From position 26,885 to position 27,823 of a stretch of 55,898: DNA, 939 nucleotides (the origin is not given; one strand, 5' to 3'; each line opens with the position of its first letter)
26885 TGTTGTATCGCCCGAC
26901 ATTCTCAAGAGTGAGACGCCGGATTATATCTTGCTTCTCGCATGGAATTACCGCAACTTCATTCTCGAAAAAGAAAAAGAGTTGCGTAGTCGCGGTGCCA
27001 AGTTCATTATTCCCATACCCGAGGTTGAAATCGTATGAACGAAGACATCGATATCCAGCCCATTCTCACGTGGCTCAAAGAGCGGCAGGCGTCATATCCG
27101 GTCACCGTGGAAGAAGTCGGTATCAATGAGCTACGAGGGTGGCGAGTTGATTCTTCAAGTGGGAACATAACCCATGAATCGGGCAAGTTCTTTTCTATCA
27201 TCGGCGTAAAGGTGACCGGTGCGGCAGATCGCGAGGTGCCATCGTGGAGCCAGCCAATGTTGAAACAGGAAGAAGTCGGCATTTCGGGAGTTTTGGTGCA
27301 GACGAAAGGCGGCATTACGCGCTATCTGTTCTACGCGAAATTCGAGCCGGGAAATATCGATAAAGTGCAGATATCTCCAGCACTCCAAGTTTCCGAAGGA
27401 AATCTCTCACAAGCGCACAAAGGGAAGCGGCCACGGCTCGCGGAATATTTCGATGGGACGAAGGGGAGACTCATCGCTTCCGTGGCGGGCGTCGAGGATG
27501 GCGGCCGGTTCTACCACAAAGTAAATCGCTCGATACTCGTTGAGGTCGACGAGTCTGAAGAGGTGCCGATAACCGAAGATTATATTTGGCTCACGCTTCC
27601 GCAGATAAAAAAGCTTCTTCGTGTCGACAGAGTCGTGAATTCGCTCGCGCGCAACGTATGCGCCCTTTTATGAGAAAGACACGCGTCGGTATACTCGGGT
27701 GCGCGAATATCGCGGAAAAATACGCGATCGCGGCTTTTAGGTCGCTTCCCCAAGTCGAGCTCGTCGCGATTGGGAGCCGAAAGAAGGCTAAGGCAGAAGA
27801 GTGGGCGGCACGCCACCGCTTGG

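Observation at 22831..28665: Translationally coupled operon predicting a branched 2,6-dideoxy-3-C-methyl hexose (mycarose/virenose-type chemistry) in a surface-glycan locus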

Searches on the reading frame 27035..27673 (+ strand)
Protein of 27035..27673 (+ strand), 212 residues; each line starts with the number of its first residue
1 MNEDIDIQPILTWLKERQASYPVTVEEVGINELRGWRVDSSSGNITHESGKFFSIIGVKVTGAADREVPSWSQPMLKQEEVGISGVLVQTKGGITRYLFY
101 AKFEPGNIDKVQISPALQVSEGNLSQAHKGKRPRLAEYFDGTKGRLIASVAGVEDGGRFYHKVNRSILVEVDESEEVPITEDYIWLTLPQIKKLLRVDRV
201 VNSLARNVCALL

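Call 5: search_protein_families(library=pfam, proteins=[window:27035-27673:+], max_evalue=0.01)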
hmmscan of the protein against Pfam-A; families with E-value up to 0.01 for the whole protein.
window:27035-27673:+ (212 aa): 1 family
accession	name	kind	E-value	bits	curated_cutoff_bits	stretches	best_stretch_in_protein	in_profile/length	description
PF03559.20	Hexose_dehydrat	-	3.6e-60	203.3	25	1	9-212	3-203/203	NDP-hexose 2,3-dehydratase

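Call 10: search_solved_structures(query=window:27035-27673:+, max_evalue=0.01, show_alignments=3)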
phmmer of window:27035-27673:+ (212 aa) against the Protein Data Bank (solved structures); distinct sequences matched with E-value up to 0.01: 1.
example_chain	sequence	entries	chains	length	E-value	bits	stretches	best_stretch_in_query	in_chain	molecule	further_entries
4j7g_A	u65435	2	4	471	5.9e-63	215.4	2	8-210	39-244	EvaA 2,3-dehydratase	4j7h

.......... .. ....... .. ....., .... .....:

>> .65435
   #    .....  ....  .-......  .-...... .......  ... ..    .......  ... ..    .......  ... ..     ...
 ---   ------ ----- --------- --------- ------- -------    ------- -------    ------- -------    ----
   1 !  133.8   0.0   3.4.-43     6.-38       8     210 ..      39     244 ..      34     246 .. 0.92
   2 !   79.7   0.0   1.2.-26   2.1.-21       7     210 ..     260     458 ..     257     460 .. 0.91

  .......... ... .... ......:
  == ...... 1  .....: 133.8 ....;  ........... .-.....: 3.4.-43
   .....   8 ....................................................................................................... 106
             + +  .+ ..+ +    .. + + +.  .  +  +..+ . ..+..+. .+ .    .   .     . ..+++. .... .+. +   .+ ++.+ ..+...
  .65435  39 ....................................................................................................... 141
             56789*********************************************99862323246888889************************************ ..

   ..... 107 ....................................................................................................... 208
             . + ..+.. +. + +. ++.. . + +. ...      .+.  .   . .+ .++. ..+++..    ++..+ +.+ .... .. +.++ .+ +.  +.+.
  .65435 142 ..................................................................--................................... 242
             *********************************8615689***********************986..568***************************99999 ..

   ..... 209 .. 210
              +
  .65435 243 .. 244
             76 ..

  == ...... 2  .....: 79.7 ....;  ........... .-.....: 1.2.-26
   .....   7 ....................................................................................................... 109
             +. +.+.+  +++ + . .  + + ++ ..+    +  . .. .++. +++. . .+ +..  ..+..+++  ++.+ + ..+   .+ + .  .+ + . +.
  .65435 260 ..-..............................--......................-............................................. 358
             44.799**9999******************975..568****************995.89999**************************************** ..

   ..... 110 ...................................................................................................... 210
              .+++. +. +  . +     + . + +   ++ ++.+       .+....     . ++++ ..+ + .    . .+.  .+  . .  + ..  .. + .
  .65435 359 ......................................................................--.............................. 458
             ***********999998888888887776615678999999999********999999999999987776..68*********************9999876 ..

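Call 13: find_homologous_proteins(query=window:27035-27673:+, max_evalue=0.00001)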
Query window:27035-27673:+ (212 aa): 466 proteins with E <= 0.00001 among 597 candidates; the best 120 are listed.
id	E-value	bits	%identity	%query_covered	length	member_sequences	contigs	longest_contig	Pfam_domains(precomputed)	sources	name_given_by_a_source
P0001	2.0e-135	467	100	100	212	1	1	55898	PF03559.21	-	-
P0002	1.5e-129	448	95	100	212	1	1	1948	PF03559.21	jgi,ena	-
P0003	2.9e-129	447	95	100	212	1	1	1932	PF03559.21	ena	-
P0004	3.3e-125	434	91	100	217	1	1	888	PF03559.21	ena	-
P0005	9.7e-125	432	91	100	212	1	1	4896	PF03559.21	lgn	-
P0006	8.5e-123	426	88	100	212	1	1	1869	PF03559.21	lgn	-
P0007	9.4e-123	426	90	100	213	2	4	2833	PF03559.21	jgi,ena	-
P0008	2.1e-122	424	89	100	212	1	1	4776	PF03559.21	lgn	-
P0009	3.8e-122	424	88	100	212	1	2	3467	PF03559.21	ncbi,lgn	-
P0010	7.7e-122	423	89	99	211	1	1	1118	PF03559.21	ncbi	-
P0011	2.6e-121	421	87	100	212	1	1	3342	PF03559.21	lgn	-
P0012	4.3e-121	420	89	100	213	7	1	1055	PF03559.21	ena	-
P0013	5.3e-121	420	86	100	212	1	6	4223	PF03559.21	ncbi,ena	-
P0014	6.2e-121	420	90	100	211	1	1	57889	PF03559.21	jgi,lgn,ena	-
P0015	2.0e-120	418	88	100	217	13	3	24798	PF03559.21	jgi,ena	-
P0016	2.0e-120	418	87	100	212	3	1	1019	PF03559.21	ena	-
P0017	2.2e-120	418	89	100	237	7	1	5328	PF03559.21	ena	-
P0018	2.2e-120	418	88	100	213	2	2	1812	PF03559.21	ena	-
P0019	5.5e-120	416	86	100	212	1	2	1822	PF03559.21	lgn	-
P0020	6.5e-120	416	88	100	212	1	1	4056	PF03559.21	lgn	-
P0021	9.6e-120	416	88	100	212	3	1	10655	PF03559.21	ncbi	-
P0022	1.0e-119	416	88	100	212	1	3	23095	PF03559.21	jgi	jgi:oxidase EvaA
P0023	1.0e-119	416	87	100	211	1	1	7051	PF03559.21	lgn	-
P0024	1.2e-119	415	87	100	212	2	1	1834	PF03559.21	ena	-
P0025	1.8e-119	415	85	100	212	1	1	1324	PF03559.21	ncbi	-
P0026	2.0e-119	415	86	100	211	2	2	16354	PF03559.21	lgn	-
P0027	2.1e-119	415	86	100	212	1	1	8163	PF03559.21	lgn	-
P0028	2.2e-119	415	87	100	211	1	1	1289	PF03559.21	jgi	jgi:oxidase EvaA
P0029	2.2e-119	415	88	100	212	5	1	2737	PF03559.21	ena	-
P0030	6.7e-119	413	87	100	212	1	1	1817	PF03559.21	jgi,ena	-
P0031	7.3e-119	413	85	100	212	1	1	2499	PF03559.21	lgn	-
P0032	1.3e-118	412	85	100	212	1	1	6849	PF03559.21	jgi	jgi:oxidase EvaA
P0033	1.4e-118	412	85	100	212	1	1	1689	PF03559.21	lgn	-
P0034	1.8e-118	412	88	100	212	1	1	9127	PF03559.21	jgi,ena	-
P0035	1.9e-118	411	85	100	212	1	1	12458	PF03559.21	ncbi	-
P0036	1.9e-118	411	86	100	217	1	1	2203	PF03559.21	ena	-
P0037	2.0e-118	411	87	100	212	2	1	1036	PF03559.21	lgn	-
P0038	2.9e-118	411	87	100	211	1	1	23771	PF03559.21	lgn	-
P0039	4.0e-118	410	85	100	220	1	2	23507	PF03559.21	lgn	-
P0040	4.2e-118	410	87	100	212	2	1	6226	PF03559.21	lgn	-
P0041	4.8e-118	410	85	100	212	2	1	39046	PF03559.21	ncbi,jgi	ncbi:MAG: NDP-hexose 2,3-dehydratase family protein [Candidatus Paceibacterota bacterium]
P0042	6.8e-118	410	85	100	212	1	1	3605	PF03559.21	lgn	-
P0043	1.3e-117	409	85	100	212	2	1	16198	PF03559.21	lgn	-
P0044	1.8e-117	408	85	100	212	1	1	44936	PF03559.21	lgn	-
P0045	2.3e-117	408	86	99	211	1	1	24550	PF03559.21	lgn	-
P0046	2.4e-117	408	87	99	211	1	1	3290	PF03559.21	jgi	jgi:dTDP-4-dehydro-6-deoxy-alpha-D-glucopyranose 2,3-dehydratase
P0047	3.0e-117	408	85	100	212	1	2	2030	PF03559.21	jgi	jgi:oxidase EvaA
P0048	4.9e-117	407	84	100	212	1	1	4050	PF03559.21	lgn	-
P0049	5.2e-117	407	86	98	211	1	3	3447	PF03559.21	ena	-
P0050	5.6e-117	407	84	100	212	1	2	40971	PF03559.21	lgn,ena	-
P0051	5.7e-117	407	87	98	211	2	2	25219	PF03559.21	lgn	-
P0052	8.5e-117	406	83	100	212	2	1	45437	PF03559.21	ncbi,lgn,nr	ncbi:NDP-hexose 2,3-dehydratase family protein [Patescibacteria group bacterium]|nr:NDP-hexose 2,3-d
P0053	9.1e-117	406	85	100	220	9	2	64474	PF03559.21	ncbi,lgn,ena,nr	ncbi:MAG: NDP-hexose 23-dehydratase [Parcubacteria group bacterium Greene0714_7]|nr:MAG: NDP-hexose 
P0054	1.1e-116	406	84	100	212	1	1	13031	PF03559.21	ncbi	-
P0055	1.1e-116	406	86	100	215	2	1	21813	PF03559.21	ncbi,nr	ncbi:MAG TPA: NDP-hexose 2,3-dehydratase family protein [Candidatus Paceibacterota bacterium]|nr:NDP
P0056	1.8e-116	405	87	100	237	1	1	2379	PF03559.21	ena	-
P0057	2.0e-116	405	86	100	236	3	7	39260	PF03559.21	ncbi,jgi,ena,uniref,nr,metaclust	ncbi:hypothetical protein A3C18_03415 [Candidatus Kaiserbacteria bacterium RIFCSPHIGHO2_02_FULL_54_1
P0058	3.9e-116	404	86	100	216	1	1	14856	PF03559.21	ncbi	-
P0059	5.6e-116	403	83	100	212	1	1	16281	PF03559.21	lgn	-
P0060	6.7e-116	403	86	100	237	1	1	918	PF03559.21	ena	-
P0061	8.2e-116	403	84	100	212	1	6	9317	PF03559.21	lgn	-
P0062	1.6e-115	402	85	100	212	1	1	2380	PF03559.21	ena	-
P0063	1.6e-115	402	83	100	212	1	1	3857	PF03559.21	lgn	-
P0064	1.7e-115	402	84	100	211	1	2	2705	PF03559.21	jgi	-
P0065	1.9e-115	402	83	100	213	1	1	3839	PF03559.21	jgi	jgi:dTDP-4-dehydro-6-deoxy-alpha-D-glucopyranose 2,3-dehydratase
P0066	2.1e-115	402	83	100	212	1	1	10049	PF03559.21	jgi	jgi:oxidase EvaA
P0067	2.2e-115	401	82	100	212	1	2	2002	PF03559.21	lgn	-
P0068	3.2e-115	401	85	100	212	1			PF03559.21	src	-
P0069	4.5e-115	400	86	100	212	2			PF03559.21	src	-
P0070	5.8e-115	400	84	100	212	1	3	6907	PF03559.21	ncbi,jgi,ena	jgi:oxidase EvaA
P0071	7.9e-115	400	82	100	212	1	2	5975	PF03559.21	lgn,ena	-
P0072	8.6e-115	400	84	98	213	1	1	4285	PF03559.21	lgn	-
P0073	9.4e-115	399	83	100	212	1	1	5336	PF03559.21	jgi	jgi:dTDP-4-dehydro-6-deoxy-alpha-D-glucopyranose 2,3-dehydratase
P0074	1.5e-114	399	83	99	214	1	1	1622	PF03559.21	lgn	-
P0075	2.0e-114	398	85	100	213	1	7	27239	PF03559.21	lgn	-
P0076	2.4e-114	398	84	99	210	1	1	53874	PF03559.21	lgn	-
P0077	5.3e-114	397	83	100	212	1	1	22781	PF03559.21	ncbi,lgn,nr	ncbi:hypothetical protein EPO56_02050 [Patescibacteria group bacterium]|nr:MAG: hypothetical protein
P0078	6.8e-114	397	83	100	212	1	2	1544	PF03559.21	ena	-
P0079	8.0e-114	396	83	100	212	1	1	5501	PF03559.21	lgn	-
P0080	8.4e-114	396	87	99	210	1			PF03559.21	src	-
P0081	1.7e-113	395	82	100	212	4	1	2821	PF03559.21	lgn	-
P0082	2.5e-113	395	83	100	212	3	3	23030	PF03559.21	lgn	-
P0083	2.6e-113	395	86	100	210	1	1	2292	PF03559.21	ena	-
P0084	2.7e-113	395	82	100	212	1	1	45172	PF03559.21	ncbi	-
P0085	3.4e-113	394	83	100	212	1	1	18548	PF03559.21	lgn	-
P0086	1.0e-112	393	79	100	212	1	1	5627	PF03559.21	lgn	-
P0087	1.3e-112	392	82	100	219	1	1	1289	PF03559.21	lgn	-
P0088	4.2e-112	391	82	100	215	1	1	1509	PF03559.21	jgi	jgi:dTDP-4-dehydro-6-deoxy-alpha-D-glucopyranose 2,3-dehydratase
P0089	5.8e-112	390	81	100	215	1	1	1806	PF03559.21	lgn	-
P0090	5.9e-112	390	82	100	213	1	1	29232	PF03559.21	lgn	-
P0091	1.8e-111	389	83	100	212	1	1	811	PF03559.21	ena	-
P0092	2.5e-111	388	83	100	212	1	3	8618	PF03559.21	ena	-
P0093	4.1e-111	387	81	100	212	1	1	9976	PF03559.21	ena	-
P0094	6.4e-111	387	80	100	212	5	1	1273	PF03559.21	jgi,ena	-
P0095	7.1e-111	387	80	100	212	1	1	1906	PF03559.21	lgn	-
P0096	9.1e-111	386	81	100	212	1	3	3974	PF03559.21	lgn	-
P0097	1.3e-110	386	81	100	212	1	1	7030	PF03559.21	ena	-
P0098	1.4e-110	386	82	100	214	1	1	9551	PF03559.21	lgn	-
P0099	2.2e-110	385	81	100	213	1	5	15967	PF03559.21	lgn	-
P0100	2.8e-110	385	81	100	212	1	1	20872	PF03559.21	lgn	-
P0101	3.4e-110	385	80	100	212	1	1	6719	PF03559.21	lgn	-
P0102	9.7e-110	383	82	100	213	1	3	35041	PF03559.21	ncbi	-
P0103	1.4e-109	383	81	100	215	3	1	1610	PF03559.21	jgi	jgi:oxidase EvaA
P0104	2.6e-109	382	80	100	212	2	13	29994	PF03559.21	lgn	-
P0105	3.2e-109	381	82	100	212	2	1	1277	PF03559.21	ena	-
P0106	4.5e-109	381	79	100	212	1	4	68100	PF03559.21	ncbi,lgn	-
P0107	5.0e-109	381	79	100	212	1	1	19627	PF03559.21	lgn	-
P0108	7.1e-109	380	79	100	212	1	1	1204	PF03559.21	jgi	jgi:dTDP-4-dehydro-6-deoxy-alpha-D-glucopyranose 2,3-dehydratase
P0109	1.3e-108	379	79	100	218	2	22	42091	PF03559.21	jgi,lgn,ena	-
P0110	2.2e-108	379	80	99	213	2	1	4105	PF03559.21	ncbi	-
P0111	9.1e-108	377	79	100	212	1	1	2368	PF03559.21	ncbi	-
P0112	2.4e-107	375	78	100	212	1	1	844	PF03559.21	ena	-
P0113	3.2e-107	375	77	100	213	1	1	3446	PF03559.21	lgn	-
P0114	5.5e-107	374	78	100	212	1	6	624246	PF03559.21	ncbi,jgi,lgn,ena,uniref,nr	ncbi:hypothetical protein COU16_00135 [Candidatus Kaiserbacteria bacterium CG10_big_fil_rev_8_21_14_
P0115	1.5e-106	373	78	99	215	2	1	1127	PF03559.21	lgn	-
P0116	4.0e-106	371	77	100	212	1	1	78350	PF03559.21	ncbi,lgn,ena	-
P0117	5.3e-106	371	77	100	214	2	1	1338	PF03559.21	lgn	-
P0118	6.5e-106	371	78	100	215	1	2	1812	PF03559.21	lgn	-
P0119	9.7e-106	370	76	100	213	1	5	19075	PF03559.21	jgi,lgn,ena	-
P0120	9.8e-106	370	76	100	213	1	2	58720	PF03559.21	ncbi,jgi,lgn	ncbi:MAG: oxidase EvaA [Candidatus Azotimanducaceae bacterium]|jgi:oxidase EvaA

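Call 19: search_protein_families(library=ncbifam, proteins=[window:27035-27673:+], max_evalue=0.00001)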
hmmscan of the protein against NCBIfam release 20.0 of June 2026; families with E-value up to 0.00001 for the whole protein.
window:27035-27673:+ (212 aa): 0 families

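Call 20: search_protein_representatives(protein=window:27035-27673:+)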
Query: 212 residues. Proteins with E-value up to 0.001 (for the whole library): 1578; up to 1e-10: 1055; up to 1e-30: 456. The best 150 are listed.
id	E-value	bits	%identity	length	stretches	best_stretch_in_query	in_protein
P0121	8.4e-81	286.8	40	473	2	7-209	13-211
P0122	3.6e-77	275.0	38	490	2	6-210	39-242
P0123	5.3e-77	274.4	59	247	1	4-211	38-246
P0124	3.7e-76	271.7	37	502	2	8-210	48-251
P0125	1.6e-75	269.6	35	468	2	7-209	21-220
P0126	2.2e-75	269.1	35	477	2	8-209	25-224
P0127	2.2e-75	269.1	36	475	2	9-209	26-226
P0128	3.0e-75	268.7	36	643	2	9-210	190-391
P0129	3.7e-75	268.4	36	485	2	10-210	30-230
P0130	6.4e-74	264.4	36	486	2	10-210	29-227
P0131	7.3e-74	264.2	37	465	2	10-209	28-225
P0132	9.1e-74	263.9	38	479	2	12-211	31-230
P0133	1.5e-73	263.1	59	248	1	6-208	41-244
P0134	7.0e-73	261.0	36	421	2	10-209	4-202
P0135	8.4e-72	257.4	37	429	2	4-210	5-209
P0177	1.4e-63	230.6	55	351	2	5-142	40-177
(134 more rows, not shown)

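Call 21: find_related_loci(query=window:27035-27673:+, collection=genome_contigs, flank=8000)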
Query window:27035-27673:+ (212 aa) in genome_contigs; peptide patterns used: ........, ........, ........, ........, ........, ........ (x = any residue, [..] = any of these).
105 stretches matched a pattern; 18 encode a relative of the query (tblastn E <= 1e-3); 18 distinct loci.
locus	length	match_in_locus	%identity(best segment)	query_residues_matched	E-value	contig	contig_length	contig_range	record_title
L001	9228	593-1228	89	1-212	3e-129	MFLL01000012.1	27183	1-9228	MAG: Candidatus Kaiserbacteria bacterium RIFCSPHIGHO2_02_FULL_55_25 rifcsphigho2_02_scaffold_2417, whole genome shotgun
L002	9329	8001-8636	88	1-212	3e-127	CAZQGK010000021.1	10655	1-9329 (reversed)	MAG TPA_asm: uncultured Candidatus Saccharibacteria bacterium isolate ERP113451_co1_332 genome assembly, contig: NODE_76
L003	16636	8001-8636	85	1-212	2e-125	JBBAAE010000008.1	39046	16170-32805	MAG: Candidatus Paceibacterota bacterium isolate SO_2017_GW3_33 scaffold_724_c1_OW296A_2017, whole genome shotgun sequen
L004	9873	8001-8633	86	1-212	7e-124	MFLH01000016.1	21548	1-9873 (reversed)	MAG: Candidatus Kaiserbacteria bacterium RIFCSPHIGHO2_02_FULL_54_11b rifcsphigho2_02_scaffold_15548, whole genome shotgu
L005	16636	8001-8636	83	1-212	6e-124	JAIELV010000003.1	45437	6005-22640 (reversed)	MAG: Patescibacteria group bacterium isolate co.spades.CONCOCT.1kb_121 c_000000000068, whole genome shotgun sequence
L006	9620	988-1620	86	2-212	2e-123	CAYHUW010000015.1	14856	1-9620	MAG TPA_asm: uncultured Candidatus Saccharibacteria bacterium isolate ERP119705_co17_1001 genome assembly, contig: NODE_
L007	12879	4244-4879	82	1-212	3e-121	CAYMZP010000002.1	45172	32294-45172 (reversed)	MAG TPA_asm: uncultured Candidatus Saccharibacteria bacterium isolate SRP329715_co2_49 genome assembly, contig: NODE_169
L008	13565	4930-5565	83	1-212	7e-120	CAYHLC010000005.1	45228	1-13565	MAG TPA_asm: uncultured Candidatus Saccharibacteria bacterium isolate ERP119705_co13_82 genome assembly, contig: NODE_91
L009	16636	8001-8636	79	1-212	5e-117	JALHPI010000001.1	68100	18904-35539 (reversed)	MAG: Candidatus Paceibacterota bacterium isolate bin.228 c_000000002269, whole genome shotgun sequence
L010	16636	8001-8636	78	1-212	2e-114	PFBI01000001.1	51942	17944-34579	MAG: Candidatus Kaiserbacteria bacterium CG10_big_fil_rev_8_21_14_0_10_47_16 CG10_8_21_14_0.10_scaffold_402_c, whole gen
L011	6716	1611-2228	83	5-210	6e-113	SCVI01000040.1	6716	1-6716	MAG: Patescibacteria group bacterium isolate GW715_bin.47 GW715_bin.47-71976, whole genome shotgun sequence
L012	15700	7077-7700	72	6-212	8e-104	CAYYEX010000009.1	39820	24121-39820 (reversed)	MAG TPA_asm: uncultured Candidatus Saccharibacteria bacterium isolate ERP113451_co1_280 genome assembly, contig: NODE_10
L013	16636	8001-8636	85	1-212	6e-125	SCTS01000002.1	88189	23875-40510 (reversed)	MAG: Patescibacteria group bacterium isolate FW305_bin.14 FW305_bin.14-5279, whole genome shotgun sequence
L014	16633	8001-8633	85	2-212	5e-124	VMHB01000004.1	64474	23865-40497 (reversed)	MAG: Parcubacteria group bacterium Greene0714_7 Greene07147_scaffold_478, whole genome shotgun sequence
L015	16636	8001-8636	76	1-212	4e-113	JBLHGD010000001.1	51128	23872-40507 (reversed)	MAG: Candidatus Azotimanducaceae bacterium isolate 3300054976_96 Ga0535667_0000418, whole genome shotgun sequence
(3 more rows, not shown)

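Call 44: predict_structure(alignment_id=A1)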
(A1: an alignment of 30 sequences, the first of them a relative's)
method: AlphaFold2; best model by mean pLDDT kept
length: 212 residues; sequences in the alignment: 30
mean_pLDDT: 78.8   pTM: 0.76
mean pLDDT of the five models: 78.8, 74.2, 71.9, 71.0, 70.6
residues with pLDDT >= 90: 81; 70-90: 71; 50-70: 40; < 50: 20
segments of 3 or more residues with pLDDT < 50: 67-77, 123-128
pLDDT, mean of each block of 10 residues (from residue 1): 81 91 75 79 78 59 52 50 90 96 76 86 48 79 92 63 86 93 95 93 91 90
secondary structure, 60 per line:
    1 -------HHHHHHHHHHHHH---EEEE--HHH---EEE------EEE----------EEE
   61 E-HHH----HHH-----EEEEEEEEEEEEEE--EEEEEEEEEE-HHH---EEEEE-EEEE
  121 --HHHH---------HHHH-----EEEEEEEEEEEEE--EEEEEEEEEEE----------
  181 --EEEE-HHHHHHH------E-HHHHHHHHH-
elements in order: H8-20 E24-27 E36-38 E45-47 E58-61 E78-91 E94-103 E111-115 E117-120 H123-126 H136-139 E145-157 E160-170 E183-186 H188-194 H203-211
